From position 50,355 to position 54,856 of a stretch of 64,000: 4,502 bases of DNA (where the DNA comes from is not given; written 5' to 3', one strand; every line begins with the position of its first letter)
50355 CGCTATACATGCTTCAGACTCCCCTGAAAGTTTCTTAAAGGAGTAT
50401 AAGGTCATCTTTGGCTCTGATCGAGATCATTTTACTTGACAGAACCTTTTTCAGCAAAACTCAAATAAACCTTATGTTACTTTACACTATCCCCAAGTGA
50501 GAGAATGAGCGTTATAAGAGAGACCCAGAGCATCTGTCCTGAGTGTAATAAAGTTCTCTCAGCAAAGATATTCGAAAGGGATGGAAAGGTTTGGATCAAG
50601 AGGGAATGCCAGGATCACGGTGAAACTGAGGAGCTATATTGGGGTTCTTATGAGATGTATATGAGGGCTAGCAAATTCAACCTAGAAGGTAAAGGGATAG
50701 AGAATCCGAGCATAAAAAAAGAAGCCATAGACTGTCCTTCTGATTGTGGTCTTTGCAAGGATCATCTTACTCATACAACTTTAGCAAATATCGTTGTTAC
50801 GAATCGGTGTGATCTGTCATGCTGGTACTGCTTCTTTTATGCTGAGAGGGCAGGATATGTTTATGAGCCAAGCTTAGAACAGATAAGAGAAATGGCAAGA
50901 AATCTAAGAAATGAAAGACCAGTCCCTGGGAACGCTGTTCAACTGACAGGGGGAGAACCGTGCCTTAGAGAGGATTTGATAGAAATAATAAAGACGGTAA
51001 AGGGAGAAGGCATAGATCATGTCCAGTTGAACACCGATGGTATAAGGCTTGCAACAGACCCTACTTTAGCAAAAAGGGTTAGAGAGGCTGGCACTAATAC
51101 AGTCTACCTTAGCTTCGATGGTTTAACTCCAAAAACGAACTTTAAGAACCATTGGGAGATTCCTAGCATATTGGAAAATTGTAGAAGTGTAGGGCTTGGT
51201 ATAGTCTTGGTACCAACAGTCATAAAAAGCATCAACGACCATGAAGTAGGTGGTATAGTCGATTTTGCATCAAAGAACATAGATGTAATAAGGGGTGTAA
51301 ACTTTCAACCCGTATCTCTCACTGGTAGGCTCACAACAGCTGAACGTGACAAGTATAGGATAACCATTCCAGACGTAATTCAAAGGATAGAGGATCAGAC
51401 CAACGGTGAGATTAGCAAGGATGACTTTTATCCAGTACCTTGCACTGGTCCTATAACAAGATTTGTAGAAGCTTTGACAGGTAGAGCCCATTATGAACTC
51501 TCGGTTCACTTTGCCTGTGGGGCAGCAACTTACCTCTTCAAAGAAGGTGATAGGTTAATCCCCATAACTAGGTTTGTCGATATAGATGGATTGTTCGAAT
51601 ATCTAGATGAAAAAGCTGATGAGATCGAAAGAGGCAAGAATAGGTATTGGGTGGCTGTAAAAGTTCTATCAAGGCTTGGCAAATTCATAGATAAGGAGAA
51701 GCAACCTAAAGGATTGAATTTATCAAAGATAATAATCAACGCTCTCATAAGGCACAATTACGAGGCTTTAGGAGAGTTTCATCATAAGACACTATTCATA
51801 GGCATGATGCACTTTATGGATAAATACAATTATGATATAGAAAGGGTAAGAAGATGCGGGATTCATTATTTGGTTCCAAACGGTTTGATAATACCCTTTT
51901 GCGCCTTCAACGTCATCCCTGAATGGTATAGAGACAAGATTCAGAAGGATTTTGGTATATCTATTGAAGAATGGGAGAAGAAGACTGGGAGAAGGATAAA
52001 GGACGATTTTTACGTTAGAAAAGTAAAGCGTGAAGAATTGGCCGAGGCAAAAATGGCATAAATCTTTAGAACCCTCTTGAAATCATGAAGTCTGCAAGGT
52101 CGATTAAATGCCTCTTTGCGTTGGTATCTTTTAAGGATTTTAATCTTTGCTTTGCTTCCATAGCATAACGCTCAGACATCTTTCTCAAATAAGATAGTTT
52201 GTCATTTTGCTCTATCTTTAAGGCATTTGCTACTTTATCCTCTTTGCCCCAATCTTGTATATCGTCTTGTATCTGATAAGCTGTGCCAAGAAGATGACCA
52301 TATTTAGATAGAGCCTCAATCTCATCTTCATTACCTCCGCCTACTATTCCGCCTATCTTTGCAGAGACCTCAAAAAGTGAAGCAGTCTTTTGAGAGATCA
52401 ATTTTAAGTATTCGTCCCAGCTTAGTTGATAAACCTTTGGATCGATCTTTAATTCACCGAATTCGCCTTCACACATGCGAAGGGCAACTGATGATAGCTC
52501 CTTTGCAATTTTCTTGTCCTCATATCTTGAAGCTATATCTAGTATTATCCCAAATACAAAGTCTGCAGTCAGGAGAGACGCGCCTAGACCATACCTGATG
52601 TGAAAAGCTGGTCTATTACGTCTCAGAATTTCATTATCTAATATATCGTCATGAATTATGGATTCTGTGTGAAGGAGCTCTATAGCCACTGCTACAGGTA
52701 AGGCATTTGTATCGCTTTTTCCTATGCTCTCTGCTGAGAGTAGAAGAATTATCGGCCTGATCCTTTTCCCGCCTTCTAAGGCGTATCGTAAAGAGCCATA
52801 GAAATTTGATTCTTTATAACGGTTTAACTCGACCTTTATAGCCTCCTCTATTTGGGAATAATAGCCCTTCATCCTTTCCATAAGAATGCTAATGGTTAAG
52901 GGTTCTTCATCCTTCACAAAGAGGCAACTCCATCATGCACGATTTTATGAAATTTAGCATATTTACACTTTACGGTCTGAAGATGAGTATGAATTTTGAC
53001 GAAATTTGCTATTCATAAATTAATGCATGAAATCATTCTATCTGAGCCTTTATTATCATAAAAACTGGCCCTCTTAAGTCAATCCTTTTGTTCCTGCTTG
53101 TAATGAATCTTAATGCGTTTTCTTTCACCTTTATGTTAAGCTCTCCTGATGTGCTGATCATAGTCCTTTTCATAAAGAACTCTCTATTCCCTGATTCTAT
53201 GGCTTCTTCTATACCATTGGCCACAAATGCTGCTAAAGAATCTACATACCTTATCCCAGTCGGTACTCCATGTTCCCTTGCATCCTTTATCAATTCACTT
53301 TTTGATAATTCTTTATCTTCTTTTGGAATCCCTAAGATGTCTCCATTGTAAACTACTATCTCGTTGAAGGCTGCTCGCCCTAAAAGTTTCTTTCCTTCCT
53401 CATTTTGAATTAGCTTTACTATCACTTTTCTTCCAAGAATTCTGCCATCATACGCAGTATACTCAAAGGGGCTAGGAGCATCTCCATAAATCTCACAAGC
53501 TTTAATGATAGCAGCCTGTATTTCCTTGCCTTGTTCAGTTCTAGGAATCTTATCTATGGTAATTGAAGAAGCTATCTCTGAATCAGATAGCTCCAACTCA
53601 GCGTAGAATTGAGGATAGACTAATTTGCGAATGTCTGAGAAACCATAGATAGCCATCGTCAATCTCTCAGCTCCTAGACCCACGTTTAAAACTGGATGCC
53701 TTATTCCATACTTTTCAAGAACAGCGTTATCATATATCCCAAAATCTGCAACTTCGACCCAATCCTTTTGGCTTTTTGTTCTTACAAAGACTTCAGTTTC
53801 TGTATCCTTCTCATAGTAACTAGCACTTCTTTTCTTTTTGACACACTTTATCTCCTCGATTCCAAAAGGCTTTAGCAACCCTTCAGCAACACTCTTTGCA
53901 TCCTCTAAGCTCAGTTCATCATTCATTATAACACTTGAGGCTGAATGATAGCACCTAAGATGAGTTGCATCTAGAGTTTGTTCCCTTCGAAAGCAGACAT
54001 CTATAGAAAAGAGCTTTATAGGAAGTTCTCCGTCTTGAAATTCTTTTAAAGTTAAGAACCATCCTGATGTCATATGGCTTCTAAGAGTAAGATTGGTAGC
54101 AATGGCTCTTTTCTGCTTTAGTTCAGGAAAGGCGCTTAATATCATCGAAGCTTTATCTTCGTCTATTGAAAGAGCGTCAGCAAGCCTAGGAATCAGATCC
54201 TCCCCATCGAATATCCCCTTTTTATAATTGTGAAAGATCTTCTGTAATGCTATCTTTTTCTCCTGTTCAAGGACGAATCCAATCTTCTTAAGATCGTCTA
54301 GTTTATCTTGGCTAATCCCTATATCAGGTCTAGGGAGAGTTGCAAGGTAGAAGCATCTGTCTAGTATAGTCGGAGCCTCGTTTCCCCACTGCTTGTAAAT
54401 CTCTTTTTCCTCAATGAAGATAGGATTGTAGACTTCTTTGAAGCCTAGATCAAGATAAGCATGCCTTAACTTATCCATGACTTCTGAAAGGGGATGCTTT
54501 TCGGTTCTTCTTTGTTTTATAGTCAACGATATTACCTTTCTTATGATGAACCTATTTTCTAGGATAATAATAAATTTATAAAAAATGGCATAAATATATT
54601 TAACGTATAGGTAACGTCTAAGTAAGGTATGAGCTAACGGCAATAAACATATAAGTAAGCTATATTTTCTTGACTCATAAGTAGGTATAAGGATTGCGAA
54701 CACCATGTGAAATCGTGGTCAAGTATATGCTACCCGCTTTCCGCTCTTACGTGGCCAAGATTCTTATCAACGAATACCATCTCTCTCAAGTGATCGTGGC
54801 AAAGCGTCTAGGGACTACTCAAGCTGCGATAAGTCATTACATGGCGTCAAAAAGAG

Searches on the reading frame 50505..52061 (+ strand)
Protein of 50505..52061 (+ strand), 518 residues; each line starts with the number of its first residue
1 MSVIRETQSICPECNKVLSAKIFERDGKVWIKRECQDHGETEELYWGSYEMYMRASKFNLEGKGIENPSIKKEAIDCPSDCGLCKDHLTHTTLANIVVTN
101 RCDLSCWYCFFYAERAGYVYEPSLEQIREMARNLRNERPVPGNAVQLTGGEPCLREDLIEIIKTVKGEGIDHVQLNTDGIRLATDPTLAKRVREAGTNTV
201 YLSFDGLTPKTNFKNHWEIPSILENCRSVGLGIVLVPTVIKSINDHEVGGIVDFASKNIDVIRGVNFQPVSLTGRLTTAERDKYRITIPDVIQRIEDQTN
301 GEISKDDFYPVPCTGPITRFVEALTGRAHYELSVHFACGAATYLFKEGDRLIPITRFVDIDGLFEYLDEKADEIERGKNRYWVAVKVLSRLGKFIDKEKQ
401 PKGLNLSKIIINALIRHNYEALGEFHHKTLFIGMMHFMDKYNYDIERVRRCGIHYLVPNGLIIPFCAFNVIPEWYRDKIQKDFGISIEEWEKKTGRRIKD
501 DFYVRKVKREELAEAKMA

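Call 62: search_protein_families(library=pfam, proteins=[window:50505-52061:+], max_evalue=0.00001)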
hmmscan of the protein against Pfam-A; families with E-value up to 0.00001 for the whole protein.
window:50505-52061:+ (518 aa): 2 families
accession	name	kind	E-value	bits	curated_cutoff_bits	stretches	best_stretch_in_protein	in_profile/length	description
PF04055.27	Radical_SAM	-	1.4e-25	90.9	29.5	1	96-255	1-166/166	Radical SAM superfamily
PF23545.1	Zn_ribbon_HMPTM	-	2.9e-20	72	27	1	3-46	1-44/45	HMPTM N-terminal zinc ribbon domain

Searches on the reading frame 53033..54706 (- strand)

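Call 62: search_protein_families(library=pfam, proteins=[window:53033-54706:-], max_evalue=0.00001)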
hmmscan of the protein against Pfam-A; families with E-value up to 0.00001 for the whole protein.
window:53033-54706:- (557 aa): 3 families
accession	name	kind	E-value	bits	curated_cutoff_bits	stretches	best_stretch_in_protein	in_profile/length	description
PF01409.25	tRNA-synt_2d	-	5.4e-49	167.3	19.8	1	151-367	23-242/246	tRNA synthetases class II core domain (F)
PF18006.6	SepRS_C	-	7.3e-12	45.5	26.9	1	448-485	1-31/31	O-phosphoseryl-tRNA synthetase C-terminal domain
PF17759.6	tRNA_synthFbeta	-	1.5e-06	28.3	22.4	0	208-340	74-208/214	Phenylalanyl tRNA synthetase beta chain CLM domain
